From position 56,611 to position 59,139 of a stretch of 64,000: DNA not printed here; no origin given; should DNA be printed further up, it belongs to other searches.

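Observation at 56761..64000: ACIII-like quinol-oxidising module (Fe-S, NrfD/ActC, ActD, nonaheme cytochrome c) ending in an apparently genuine Mo-bisPGD subunit, in non-canonical gene order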

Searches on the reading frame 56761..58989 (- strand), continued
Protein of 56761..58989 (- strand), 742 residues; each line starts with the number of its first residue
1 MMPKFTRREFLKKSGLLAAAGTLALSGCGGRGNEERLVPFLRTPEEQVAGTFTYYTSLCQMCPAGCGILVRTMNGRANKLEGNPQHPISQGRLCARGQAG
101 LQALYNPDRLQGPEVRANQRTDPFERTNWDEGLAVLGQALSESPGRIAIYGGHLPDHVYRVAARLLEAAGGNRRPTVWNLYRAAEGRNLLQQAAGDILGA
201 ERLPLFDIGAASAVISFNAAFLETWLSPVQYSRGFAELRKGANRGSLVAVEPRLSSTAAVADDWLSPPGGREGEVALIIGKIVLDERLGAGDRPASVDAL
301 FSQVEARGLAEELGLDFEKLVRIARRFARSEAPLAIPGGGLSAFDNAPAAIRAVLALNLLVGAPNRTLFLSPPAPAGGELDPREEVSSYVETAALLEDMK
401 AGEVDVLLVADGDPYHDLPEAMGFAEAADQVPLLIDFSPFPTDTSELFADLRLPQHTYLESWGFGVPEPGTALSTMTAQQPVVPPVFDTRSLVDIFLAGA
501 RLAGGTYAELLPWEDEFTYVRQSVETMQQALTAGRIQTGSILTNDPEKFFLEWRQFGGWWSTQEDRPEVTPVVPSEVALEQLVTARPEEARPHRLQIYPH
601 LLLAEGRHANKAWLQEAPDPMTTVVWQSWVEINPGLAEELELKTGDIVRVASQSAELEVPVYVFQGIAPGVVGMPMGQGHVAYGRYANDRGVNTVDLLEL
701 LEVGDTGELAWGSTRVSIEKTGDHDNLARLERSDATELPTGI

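Call 40: search_protein_families(library=ncbifam, proteins=[P0121, P0147, P0154, P0187, P0252, P0194, P0196, P0186, P0254, P0206], max_evalue=1e-20)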
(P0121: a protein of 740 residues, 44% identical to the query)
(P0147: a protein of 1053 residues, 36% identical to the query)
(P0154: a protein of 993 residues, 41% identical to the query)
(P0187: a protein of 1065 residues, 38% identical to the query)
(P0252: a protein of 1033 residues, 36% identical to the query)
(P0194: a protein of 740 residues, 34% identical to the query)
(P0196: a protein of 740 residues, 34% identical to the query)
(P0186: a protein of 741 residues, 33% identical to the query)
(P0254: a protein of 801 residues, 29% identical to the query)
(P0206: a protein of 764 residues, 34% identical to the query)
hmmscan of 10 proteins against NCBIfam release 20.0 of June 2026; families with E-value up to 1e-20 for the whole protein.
P0121 (740 aa): 8 families
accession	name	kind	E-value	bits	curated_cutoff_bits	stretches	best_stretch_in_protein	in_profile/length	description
NF041783.2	mnquin_red_QrcB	equivalog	5.9e-92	309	440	1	49-501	47-504/695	menaquinone reductase molybdopterin-binding-like subunit QrcB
NF012032.0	PRK15488.1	equivalog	5.5e-57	193.3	694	1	4-369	2-363/759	thiosulfate reductase PhsA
NF041714.1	arsenate_red_ArrA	equivalog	2.8e-53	181.2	1600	1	5-283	3-279/848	arsenate respiratory reductase molybdopterin-containing subunit ArrA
TIGR01591.1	Fdh-alpha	equivalog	1.5e-41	142.3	666.25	0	390-670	372-642/672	formate dehydrogenase subunit alpha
TIGR02166.1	dmsA_ynfE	subfamily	1.1e-34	119.7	777.7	0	5-283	1-282/794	DMSO/selenate family reductase complex A subunit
NF047855.1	AssmNtatRedNasC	equivalog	8e-29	100.4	1100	0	393-501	401-505/708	assimilatory nitrate reductase catalytic subunit NasC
TIGR01553.1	formate-DH-alph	equivalog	3.5e-23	81.3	814.2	0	5-143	2-139/1009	formate dehydrogenase-N subunit alpha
TIGR03479.1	DMSO_red_II_alp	subfamily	9.8e-23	80.1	984.75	0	67-287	71-294/913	molybdopterin-dependent oxidoreductase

P0147 (1053 aa): 12 families
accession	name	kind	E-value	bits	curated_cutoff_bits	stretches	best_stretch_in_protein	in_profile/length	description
NF041783.2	mnquin_red_QrcB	equivalog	4.5e-98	329.2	440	1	46-544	48-543/695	menaquinone reductase molybdopterin-binding-like subunit QrcB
NF041782.1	mnquin_red_QrcC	equivalog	1.2e-67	228.1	400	1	817-1038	1-227/239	menaquinone reductase iron-sulfur cluster-binding subunit QrcC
NF012032.0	PRK15488.1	equivalog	6.6e-57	193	694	1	2-371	4-362/759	thiosulfate reductase PhsA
NF041714.1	arsenate_red_ArrA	equivalog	2.1e-52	178.3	1600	1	39-286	39-286/848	arsenate respiratory reductase molybdopterin-containing subunit ArrA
NF045797.1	DsrO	equivalog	9.3e-42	143.1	200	1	809-1035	36-233/235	sulfate reduction electron transfer complex DsrMKJOP subunit DsrO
TIGR01591.1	Fdh-alpha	equivalog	1.7e-41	142.1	666.25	1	54-368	2-315/672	formate dehydrogenase subunit alpha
NF047855.1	AssmNtatRedNasC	equivalog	2.5e-34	118.6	1100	0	51-146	21-117/708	assimilatory nitrate reductase catalytic subunit NasC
TIGR02166.1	dmsA_ynfE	subfamily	1.3e-31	109.4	777.7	0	51-289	46-292/794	DMSO/selenate family reductase complex A subunit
NF041715.1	arsenate_red_ArrB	equivalog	1e-29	103.7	450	1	816-1037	2-226/233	arsenate respiratory reductase iron-sulfur subunit ArrB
TIGR03149.1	cyt_nit_nrfC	equivalog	2.5e-28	99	377.6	0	811-934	33-148/225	cytochrome c nitrite reductase Fe-S protein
NF011569.0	PRK14993.1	equivalog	5.7e-24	84.9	416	1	812-1017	39-201/244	tetrathionate reductase subunit TtrB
NF041323.1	Nitr_red_NasA_Halo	equivalog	7.8e-21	74.3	1000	0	57-369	2-310/673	assimilatory nitrate reductase NasA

P0154 (993 aa): 10 families
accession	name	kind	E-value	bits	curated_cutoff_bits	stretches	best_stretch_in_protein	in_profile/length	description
NF041783.2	mnquin_red_QrcB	equivalog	4.9e-83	279.5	440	1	48-493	53-526/695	menaquinone reductase molybdopterin-binding-like subunit QrcB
NF041782.1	mnquin_red_QrcC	equivalog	1.3e-66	224.6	400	1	761-984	1-226/239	menaquinone reductase iron-sulfur cluster-binding subunit QrcC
NF045797.1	DsrO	equivalog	1.6e-43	148.8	200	1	748-983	31-234/235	sulfate reduction electron transfer complex DsrMKJOP subunit DsrO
NF012032.0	PRK15488.1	equivalog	1.1e-39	136.1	694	1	1-273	3-265/759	thiosulfate reductase PhsA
NF041714.1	arsenate_red_ArrA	equivalog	2.2e-39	135.3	1600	1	2-272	4-279/848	arsenate respiratory reductase molybdopterin-containing subunit ArrA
TIGR03149.1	cyt_nit_nrfC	equivalog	3.2e-29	101.9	377.6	0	752-876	30-145/225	cytochrome c nitrite reductase Fe-S protein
TIGR01591.1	Fdh-alpha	equivalog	6.7e-29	100.5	666.25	1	51-274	2-223/672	formate dehydrogenase subunit alpha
NF047855.1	AssmNtatRedNasC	equivalog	4.3e-25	88.1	1100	0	48-132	21-107/708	assimilatory nitrate reductase catalytic subunit NasC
NF041715.1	arsenate_red_ArrB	equivalog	5.7e-25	88.2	450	0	760-876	2-107/233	arsenate respiratory reductase iron-sulfur subunit ArrB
NF011569.0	PRK14993.1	equivalog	2.1e-24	86.3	416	1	757-876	40-150/244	tetrathionate reductase subunit TtrB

P0187 (1065 aa): 8 families
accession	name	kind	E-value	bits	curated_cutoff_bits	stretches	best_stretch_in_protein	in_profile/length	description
NF041783.2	mnquin_red_QrcB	equivalog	1.2e-84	284.8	440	1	48-495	53-522/695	menaquinone reductase molybdopterin-binding-like subunit QrcB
NF041782.1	mnquin_red_QrcC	equivalog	5.6e-60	203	400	1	798-1024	1-227/239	menaquinone reductase iron-sulfur cluster-binding subunit QrcC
NF012032.0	PRK15488.1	equivalog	5.3e-48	163.6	694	1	1-350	3-358/759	thiosulfate reductase PhsA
NF045797.1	DsrO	equivalog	2.6e-42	144.9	200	1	776-1022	22-234/235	sulfate reduction electron transfer complex DsrMKJOP subunit DsrO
NF041714.1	arsenate_red_ArrA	equivalog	4.3e-41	140.9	1600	0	2-272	4-281/848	arsenate respiratory reductase molybdopterin-containing subunit ArrA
TIGR03149.1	cyt_nit_nrfC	equivalog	2.9e-24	85.7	377.6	0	782-920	23-148/225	cytochrome c nitrite reductase Fe-S protein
TIGR01591.1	Fdh-alpha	equivalog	3.3e-23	81.7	666.25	0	97-350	48-314/672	formate dehydrogenase subunit alpha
NF047855.1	AssmNtatRedNasC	equivalog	4.4e-22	78.1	1100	0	369-475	399-505/708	assimilatory nitrate reductase catalytic subunit NasC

P0252 (1033 aa): 8 families
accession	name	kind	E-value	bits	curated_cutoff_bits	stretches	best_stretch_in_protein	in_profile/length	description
NF041783.2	mnquin_red_QrcB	equivalog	3.1e-69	233.9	440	1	95-718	57-693/695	menaquinone reductase molybdopterin-binding-like subunit QrcB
NF041782.1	mnquin_red_QrcC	equivalog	3.1e-61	207.1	400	1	778-1009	1-227/239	menaquinone reductase iron-sulfur cluster-binding subunit QrcC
NF045797.1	DsrO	equivalog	3.7e-42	144.3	200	1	766-1007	32-234/235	sulfate reduction electron transfer complex DsrMKJOP subunit DsrO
NF041714.1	arsenate_red_ArrA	equivalog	1.8e-33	115.7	1600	0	106-315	66-280/848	arsenate respiratory reductase molybdopterin-containing subunit ArrA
TIGR03149.1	cyt_nit_nrfC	equivalog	1.6e-29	102.9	377.6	0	771-898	32-150/225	cytochrome c nitrite reductase Fe-S protein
NF041715.1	arsenate_red_ArrB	equivalog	1.4e-28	100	450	0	777-893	2-107/233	arsenate respiratory reductase iron-sulfur subunit ArrB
NF012032.0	PRK15488.1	equivalog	4e-28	97.9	694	0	41-393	3-357/759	thiosulfate reductase PhsA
NF011569.0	PRK14993.1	equivalog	9.1e-27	94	416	1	773-893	39-150/244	tetrathionate reductase subunit TtrB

P0194 (740 aa): 7 families
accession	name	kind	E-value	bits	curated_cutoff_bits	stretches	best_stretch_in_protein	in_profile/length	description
NF041783.2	mnquin_red_QrcB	equivalog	1.1e-83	281.6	440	1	4-710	3-694/695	menaquinone reductase molybdopterin-binding-like subunit QrcB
NF041714.1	arsenate_red_ArrA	equivalog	5.5e-40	137.2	1600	1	45-290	44-295/848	arsenate respiratory reductase molybdopterin-containing subunit ArrA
NF012032.0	PRK15488.1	equivalog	8.8e-40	136.4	694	1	4-370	3-362/759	thiosulfate reductase PhsA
TIGR02166.1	dmsA_ynfE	subfamily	6e-33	113.9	777.7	0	5-284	2-292/794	DMSO/selenate family reductase complex A subunit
TIGR01591.1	Fdh-alpha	equivalog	3.1e-28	98.3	666.25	0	240-371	187-320/672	formate dehydrogenase subunit alpha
NF047855.1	AssmNtatRedNasC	equivalog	2.6e-21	75.6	1100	0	81-367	52-340/708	assimilatory nitrate reductase catalytic subunit NasC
NF011567.1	PRK14991.1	equivalog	3.6e-21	74.7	1750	0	611-675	900-964/1022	tetrathionate reductase subunit TtrA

P0196 (740 aa): 2 families
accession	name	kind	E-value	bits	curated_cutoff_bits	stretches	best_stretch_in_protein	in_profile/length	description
NF041783.2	mnquin_red_QrcB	equivalog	5.1e-69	233.2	440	1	1-502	1-505/695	menaquinone reductase molybdopterin-binding-like subunit QrcB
NF012032.0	PRK15488.1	equivalog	7.2e-22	77.2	694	0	1-368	1-361/759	thiosulfate reductase PhsA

P0186 (741 aa): 3 families
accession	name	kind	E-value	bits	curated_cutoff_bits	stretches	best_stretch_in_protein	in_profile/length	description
NF041783.2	mnquin_red_QrcB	equivalog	7.2e-86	288.9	440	1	56-709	60-694/695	menaquinone reductase molybdopterin-binding-like subunit QrcB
NF012032.0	PRK15488.1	equivalog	5e-33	114.1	694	1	1-362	1-361/759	thiosulfate reductase PhsA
NF041714.1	arsenate_red_ArrA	equivalog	3e-29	101.7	1600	0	2-133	2-139/848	arsenate respiratory reductase molybdopterin-containing subunit ArrA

P0254 (801 aa): 2 families
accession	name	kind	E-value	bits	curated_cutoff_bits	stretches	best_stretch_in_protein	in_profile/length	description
NF041783.2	mnquin_red_QrcB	equivalog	7.2e-59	199.6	440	1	51-736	45-694/695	menaquinone reductase molybdopterin-binding-like subunit QrcB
NF012032.0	PRK15488.1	equivalog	7.4e-25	87.1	694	0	9-384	2-364/759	thiosulfate reductase PhsA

P0206 (764 aa): 4 families
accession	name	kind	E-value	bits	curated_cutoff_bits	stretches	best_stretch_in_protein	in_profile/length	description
NF041783.2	mnquin_red_QrcB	equivalog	4.3e-77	259.8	440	1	53-732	57-694/695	menaquinone reductase molybdopterin-binding-like subunit QrcB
NF041714.1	arsenate_red_ArrA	equivalog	1.1e-36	126.4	1600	1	3-297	3-300/848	arsenate respiratory reductase molybdopterin-containing subunit ArrA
NF012032.0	PRK15488.1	equivalog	1.9e-35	122.1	694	1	3-384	3-367/759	thiosulfate reductase PhsA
TIGR02166.1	dmsA_ynfE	subfamily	2.6e-23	82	777.7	0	3-378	1-397/794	DMSO/selenate family reductase complex A subunit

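Call 50: predict_structure(alignment_id=A1)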
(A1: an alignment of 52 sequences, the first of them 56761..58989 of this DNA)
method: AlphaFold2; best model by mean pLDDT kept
length: 742 residues; sequences in the alignment: 52
mean_pLDDT: 87.0   pTM: 0.88
mean pLDDT of the five models: 87.0, 86.1, 85.3, 83.9, 81.3
residues with pLDDT >= 90: 493; 70-90: 170; 50-70: 20; < 50: 59
segments of 3 or more residues with pLDDT < 50: 1-48, 735-742
pLDDT, mean of each block of 10 residues (from residue 1): 41 43 32 33 49 89 90 89 93 88 90 93 95 98 97 95 96 91 92 91 93 96 89 92 88 93 93 96 97 87 93 96 98 95 91 95 94 84 94 98 98 93 97 97 94 96 91 93 92 98 97 97 92 87 93 93 83 68 57 90 78 81 86 96 96 95 92 91 77 93 90 94 86 43 28
secondary structure, 60 per line:
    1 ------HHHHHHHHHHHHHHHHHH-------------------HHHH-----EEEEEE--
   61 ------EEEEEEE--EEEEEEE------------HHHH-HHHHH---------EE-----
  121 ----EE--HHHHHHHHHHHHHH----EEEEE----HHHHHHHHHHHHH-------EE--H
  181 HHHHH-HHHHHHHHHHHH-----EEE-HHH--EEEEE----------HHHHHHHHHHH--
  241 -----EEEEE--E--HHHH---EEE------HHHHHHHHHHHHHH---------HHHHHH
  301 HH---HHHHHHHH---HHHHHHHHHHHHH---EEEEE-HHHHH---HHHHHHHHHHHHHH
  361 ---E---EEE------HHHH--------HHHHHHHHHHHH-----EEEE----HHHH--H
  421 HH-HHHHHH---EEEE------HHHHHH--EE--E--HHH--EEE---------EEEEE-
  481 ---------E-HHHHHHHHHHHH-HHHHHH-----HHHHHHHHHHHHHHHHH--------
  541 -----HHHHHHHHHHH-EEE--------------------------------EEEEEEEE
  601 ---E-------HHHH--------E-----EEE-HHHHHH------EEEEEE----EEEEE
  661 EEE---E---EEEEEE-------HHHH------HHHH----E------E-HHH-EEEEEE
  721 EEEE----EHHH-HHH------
elements in order (helices of 4 or more, strands of 3 or more residues): H7-24 H44-47 E53-58 E67-73 E76-82 H95-98 H100-104 H129-142 E147-151 H156-168 H180-185 H187-198 E204-206 E213-217 H228-238 E246-250 H256-259 E263-265 H272-285 H295-302 H306-313 H317-329 E333-337 H339-343 H347-360 E368-370 H377-380 H389-400 E406-409 H414-417 H424-429 E433-436 H443-448 E463-465 E475-479 H492-503 H505-510 H516-532 H546-556 E558-560 E593-600 H612-615 E630-632 H634-639 E646-651 E656-663 E671-676 H684-687 H694-697 E715-724

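Call 52: fold_search(model_id=the predicted structure, library=pdb)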
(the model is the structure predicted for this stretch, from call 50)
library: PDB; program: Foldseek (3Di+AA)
matches with E <= 10: 1072; with E <= 0.001: 181
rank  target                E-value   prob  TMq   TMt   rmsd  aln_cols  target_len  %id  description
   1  6cz7_C                9.7e-40  1.00  0.75  0.70   5.7       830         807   21  The arsenate respiratory reductase (Arr) complex from Shewanella sp. ANA-3 (released 2018-08-15)
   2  6cz7_A                1.7e-39  1.00  0.76  0.69   6.4       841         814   21  The arsenate respiratory reductase (Arr) complex from Shewanella sp. ANA-3 (released 2018-08-15)
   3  8k9e_B                4.5e-38  1.00  0.71  0.56   6.6       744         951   23  Cryo-EM structure of the photosynthetic alternative complex III from Chloroflexus aurantiacus at 3.3 angstrom (released 2024-03-06)
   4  9ilt_B                2.7e-37  1.00  0.71  0.56   5.4       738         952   23  Crystal structure of alternative complex III from Chloroflexus aurantiacus (released 2025-03-19)
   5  2vpw_A                7.0e-36  1.00  0.72  0.72   5.6       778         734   20  Polysulfide reductase with bound menaquinone (released 2008-06-10)
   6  6lod_B                1.0e-35  1.00  0.71  0.58   5.4       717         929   22  Cryo-EM structure of the air-oxidized photosynthetic alternative complex III from Roseiflexus castenholzii (released 2020-11-04)
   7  2v3v                  2.9e-34  1.00  0.71  0.73   6.1       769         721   18  A New Catalytic Mechanism of Periplasmic Nitrate Reductase from Desulfovibrio desulfuricans ATCC 27774 from Crystallogra (released 2008-03-18)
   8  7vw6_A                3.1e-34  1.00  0.67  0.55   6.0       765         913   17  Cryo-EM Structure of Formate Dehydrogenase 1 from Methylorubrum extorquens AM1 (released 2022-06-01)
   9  2v45                  3.3e-34  1.00  0.70  0.72   6.4       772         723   18  A New Catalytic Mechanism of Periplasmic Nitrate Reductase from Desulfovibrio desulfuricans ATCC 27774 from Crystallogra (released 2008-03-18)
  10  9ktl_A                5.8e-34  1.00  0.68  0.54   6.2       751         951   16  Cryo-EM structure of reduced form of formate dehydrogenase from Rhodobacter aestuarii (RaFDH) with NADH (released 2025-06-18)
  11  8j83_A                6.1e-34  1.00  0.67  0.56   6.4       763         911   18  Crystal structure of formate dehydrogenase from Methylorubrum extorquens AM1 (released 2023-10-11)
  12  2jio                  8.1e-34  1.00  0.70  0.72   5.8       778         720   18  A New Catalytic Mechanism of Periplasmic Nitrate Reductase from Desulfovibrio desulfuricans ATCC 27774 from Crystallogra (released 2008-03-18)
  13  1fdi                  1.6e-33  1.00  0.65  0.67   8.0       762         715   17  OXIDIZED FORM OF FORMATE DEHYDROGENASE H FROM E. COLI COMPLEXED WITH THE INHIBITOR NITRITE (released 1997-08-20)
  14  2nap                  2.9e-33  1.00  0.70  0.72   5.5       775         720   18  DISSIMILATORY NITRATE REDUCTASE (NAP) FROM DESULFOVIBRIO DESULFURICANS (released 1999-09-19)
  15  7z0t_A                1.3e-32  1.00  0.67  0.70   6.3       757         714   17  Structure of the Escherichia coli formate hydrogenlyase complex (aerobic preparation, composite structure) (released 2022-09-28)
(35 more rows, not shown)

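Call 70: list_cluster_members(proteins=[window:56761-58989:-, window:59010-61289:-])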
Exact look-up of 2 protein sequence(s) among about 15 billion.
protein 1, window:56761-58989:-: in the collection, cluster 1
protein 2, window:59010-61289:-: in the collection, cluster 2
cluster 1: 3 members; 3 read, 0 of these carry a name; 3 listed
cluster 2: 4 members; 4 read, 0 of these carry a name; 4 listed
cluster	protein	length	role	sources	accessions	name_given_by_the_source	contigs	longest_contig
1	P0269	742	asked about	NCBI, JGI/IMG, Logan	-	-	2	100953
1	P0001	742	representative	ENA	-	-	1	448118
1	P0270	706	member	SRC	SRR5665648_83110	-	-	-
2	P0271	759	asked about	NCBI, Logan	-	-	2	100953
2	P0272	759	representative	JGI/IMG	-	-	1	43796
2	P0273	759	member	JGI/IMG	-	-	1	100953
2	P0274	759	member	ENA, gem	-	-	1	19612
